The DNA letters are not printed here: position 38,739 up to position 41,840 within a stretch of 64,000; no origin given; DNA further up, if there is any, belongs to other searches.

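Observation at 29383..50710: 19-gene co-directional catabolic island built around YgeW/YgeY/SsnA/XdhD-like genes plus unexpected partners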

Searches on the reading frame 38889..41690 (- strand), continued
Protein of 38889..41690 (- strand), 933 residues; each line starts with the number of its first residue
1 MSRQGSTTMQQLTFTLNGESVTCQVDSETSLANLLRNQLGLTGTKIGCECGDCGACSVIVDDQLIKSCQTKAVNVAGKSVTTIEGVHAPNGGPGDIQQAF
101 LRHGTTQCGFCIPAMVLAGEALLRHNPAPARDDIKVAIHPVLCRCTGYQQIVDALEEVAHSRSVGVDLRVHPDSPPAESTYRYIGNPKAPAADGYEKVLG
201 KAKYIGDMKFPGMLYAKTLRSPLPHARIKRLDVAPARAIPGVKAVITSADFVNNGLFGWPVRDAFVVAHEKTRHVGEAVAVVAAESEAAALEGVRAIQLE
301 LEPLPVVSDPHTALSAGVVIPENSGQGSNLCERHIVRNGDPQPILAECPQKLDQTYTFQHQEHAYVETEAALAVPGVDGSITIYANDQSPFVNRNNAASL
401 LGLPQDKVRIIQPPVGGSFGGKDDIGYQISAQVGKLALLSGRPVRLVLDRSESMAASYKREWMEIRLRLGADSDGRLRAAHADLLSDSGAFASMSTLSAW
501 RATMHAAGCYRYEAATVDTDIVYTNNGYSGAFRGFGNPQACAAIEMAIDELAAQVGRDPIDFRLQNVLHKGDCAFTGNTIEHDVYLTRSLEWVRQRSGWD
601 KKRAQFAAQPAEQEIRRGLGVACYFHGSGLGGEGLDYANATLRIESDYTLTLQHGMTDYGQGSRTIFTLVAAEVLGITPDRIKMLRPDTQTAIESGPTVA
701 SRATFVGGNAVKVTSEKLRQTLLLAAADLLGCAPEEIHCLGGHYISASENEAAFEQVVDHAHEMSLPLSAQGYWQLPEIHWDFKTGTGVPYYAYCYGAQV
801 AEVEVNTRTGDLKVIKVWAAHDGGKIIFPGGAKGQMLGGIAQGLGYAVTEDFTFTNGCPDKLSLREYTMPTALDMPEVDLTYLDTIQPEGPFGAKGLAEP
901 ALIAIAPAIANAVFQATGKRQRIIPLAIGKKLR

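Call 52: search_solved_structures(query=window:38889-41690:-, max_evalue=1e-84, show_alignments=4)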
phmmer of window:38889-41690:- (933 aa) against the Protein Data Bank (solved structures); distinct sequences matched with E-value up to 1e-84: 5.
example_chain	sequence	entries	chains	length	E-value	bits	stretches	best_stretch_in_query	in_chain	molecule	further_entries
1sij_A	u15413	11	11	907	1.4e-117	397.3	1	11-925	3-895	Aldehyde oxidoreductase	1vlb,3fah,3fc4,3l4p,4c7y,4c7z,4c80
1dgj_A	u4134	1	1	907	3.6e-105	356.2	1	11-927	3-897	ALDEHYDE OXIDOREDUCTASE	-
1rm6_A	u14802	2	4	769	4.4e-102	346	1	188-927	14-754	4-hydroxybenzoyl-CoA reductase alpha subunit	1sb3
2ckj_A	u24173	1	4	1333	7.7e-86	292.2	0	165-906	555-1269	XANTHINE OXIDOREDUCTASE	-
2e1q_A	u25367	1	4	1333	3.7e-85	290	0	165-906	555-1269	Xanthine dehydrogenase/oxidase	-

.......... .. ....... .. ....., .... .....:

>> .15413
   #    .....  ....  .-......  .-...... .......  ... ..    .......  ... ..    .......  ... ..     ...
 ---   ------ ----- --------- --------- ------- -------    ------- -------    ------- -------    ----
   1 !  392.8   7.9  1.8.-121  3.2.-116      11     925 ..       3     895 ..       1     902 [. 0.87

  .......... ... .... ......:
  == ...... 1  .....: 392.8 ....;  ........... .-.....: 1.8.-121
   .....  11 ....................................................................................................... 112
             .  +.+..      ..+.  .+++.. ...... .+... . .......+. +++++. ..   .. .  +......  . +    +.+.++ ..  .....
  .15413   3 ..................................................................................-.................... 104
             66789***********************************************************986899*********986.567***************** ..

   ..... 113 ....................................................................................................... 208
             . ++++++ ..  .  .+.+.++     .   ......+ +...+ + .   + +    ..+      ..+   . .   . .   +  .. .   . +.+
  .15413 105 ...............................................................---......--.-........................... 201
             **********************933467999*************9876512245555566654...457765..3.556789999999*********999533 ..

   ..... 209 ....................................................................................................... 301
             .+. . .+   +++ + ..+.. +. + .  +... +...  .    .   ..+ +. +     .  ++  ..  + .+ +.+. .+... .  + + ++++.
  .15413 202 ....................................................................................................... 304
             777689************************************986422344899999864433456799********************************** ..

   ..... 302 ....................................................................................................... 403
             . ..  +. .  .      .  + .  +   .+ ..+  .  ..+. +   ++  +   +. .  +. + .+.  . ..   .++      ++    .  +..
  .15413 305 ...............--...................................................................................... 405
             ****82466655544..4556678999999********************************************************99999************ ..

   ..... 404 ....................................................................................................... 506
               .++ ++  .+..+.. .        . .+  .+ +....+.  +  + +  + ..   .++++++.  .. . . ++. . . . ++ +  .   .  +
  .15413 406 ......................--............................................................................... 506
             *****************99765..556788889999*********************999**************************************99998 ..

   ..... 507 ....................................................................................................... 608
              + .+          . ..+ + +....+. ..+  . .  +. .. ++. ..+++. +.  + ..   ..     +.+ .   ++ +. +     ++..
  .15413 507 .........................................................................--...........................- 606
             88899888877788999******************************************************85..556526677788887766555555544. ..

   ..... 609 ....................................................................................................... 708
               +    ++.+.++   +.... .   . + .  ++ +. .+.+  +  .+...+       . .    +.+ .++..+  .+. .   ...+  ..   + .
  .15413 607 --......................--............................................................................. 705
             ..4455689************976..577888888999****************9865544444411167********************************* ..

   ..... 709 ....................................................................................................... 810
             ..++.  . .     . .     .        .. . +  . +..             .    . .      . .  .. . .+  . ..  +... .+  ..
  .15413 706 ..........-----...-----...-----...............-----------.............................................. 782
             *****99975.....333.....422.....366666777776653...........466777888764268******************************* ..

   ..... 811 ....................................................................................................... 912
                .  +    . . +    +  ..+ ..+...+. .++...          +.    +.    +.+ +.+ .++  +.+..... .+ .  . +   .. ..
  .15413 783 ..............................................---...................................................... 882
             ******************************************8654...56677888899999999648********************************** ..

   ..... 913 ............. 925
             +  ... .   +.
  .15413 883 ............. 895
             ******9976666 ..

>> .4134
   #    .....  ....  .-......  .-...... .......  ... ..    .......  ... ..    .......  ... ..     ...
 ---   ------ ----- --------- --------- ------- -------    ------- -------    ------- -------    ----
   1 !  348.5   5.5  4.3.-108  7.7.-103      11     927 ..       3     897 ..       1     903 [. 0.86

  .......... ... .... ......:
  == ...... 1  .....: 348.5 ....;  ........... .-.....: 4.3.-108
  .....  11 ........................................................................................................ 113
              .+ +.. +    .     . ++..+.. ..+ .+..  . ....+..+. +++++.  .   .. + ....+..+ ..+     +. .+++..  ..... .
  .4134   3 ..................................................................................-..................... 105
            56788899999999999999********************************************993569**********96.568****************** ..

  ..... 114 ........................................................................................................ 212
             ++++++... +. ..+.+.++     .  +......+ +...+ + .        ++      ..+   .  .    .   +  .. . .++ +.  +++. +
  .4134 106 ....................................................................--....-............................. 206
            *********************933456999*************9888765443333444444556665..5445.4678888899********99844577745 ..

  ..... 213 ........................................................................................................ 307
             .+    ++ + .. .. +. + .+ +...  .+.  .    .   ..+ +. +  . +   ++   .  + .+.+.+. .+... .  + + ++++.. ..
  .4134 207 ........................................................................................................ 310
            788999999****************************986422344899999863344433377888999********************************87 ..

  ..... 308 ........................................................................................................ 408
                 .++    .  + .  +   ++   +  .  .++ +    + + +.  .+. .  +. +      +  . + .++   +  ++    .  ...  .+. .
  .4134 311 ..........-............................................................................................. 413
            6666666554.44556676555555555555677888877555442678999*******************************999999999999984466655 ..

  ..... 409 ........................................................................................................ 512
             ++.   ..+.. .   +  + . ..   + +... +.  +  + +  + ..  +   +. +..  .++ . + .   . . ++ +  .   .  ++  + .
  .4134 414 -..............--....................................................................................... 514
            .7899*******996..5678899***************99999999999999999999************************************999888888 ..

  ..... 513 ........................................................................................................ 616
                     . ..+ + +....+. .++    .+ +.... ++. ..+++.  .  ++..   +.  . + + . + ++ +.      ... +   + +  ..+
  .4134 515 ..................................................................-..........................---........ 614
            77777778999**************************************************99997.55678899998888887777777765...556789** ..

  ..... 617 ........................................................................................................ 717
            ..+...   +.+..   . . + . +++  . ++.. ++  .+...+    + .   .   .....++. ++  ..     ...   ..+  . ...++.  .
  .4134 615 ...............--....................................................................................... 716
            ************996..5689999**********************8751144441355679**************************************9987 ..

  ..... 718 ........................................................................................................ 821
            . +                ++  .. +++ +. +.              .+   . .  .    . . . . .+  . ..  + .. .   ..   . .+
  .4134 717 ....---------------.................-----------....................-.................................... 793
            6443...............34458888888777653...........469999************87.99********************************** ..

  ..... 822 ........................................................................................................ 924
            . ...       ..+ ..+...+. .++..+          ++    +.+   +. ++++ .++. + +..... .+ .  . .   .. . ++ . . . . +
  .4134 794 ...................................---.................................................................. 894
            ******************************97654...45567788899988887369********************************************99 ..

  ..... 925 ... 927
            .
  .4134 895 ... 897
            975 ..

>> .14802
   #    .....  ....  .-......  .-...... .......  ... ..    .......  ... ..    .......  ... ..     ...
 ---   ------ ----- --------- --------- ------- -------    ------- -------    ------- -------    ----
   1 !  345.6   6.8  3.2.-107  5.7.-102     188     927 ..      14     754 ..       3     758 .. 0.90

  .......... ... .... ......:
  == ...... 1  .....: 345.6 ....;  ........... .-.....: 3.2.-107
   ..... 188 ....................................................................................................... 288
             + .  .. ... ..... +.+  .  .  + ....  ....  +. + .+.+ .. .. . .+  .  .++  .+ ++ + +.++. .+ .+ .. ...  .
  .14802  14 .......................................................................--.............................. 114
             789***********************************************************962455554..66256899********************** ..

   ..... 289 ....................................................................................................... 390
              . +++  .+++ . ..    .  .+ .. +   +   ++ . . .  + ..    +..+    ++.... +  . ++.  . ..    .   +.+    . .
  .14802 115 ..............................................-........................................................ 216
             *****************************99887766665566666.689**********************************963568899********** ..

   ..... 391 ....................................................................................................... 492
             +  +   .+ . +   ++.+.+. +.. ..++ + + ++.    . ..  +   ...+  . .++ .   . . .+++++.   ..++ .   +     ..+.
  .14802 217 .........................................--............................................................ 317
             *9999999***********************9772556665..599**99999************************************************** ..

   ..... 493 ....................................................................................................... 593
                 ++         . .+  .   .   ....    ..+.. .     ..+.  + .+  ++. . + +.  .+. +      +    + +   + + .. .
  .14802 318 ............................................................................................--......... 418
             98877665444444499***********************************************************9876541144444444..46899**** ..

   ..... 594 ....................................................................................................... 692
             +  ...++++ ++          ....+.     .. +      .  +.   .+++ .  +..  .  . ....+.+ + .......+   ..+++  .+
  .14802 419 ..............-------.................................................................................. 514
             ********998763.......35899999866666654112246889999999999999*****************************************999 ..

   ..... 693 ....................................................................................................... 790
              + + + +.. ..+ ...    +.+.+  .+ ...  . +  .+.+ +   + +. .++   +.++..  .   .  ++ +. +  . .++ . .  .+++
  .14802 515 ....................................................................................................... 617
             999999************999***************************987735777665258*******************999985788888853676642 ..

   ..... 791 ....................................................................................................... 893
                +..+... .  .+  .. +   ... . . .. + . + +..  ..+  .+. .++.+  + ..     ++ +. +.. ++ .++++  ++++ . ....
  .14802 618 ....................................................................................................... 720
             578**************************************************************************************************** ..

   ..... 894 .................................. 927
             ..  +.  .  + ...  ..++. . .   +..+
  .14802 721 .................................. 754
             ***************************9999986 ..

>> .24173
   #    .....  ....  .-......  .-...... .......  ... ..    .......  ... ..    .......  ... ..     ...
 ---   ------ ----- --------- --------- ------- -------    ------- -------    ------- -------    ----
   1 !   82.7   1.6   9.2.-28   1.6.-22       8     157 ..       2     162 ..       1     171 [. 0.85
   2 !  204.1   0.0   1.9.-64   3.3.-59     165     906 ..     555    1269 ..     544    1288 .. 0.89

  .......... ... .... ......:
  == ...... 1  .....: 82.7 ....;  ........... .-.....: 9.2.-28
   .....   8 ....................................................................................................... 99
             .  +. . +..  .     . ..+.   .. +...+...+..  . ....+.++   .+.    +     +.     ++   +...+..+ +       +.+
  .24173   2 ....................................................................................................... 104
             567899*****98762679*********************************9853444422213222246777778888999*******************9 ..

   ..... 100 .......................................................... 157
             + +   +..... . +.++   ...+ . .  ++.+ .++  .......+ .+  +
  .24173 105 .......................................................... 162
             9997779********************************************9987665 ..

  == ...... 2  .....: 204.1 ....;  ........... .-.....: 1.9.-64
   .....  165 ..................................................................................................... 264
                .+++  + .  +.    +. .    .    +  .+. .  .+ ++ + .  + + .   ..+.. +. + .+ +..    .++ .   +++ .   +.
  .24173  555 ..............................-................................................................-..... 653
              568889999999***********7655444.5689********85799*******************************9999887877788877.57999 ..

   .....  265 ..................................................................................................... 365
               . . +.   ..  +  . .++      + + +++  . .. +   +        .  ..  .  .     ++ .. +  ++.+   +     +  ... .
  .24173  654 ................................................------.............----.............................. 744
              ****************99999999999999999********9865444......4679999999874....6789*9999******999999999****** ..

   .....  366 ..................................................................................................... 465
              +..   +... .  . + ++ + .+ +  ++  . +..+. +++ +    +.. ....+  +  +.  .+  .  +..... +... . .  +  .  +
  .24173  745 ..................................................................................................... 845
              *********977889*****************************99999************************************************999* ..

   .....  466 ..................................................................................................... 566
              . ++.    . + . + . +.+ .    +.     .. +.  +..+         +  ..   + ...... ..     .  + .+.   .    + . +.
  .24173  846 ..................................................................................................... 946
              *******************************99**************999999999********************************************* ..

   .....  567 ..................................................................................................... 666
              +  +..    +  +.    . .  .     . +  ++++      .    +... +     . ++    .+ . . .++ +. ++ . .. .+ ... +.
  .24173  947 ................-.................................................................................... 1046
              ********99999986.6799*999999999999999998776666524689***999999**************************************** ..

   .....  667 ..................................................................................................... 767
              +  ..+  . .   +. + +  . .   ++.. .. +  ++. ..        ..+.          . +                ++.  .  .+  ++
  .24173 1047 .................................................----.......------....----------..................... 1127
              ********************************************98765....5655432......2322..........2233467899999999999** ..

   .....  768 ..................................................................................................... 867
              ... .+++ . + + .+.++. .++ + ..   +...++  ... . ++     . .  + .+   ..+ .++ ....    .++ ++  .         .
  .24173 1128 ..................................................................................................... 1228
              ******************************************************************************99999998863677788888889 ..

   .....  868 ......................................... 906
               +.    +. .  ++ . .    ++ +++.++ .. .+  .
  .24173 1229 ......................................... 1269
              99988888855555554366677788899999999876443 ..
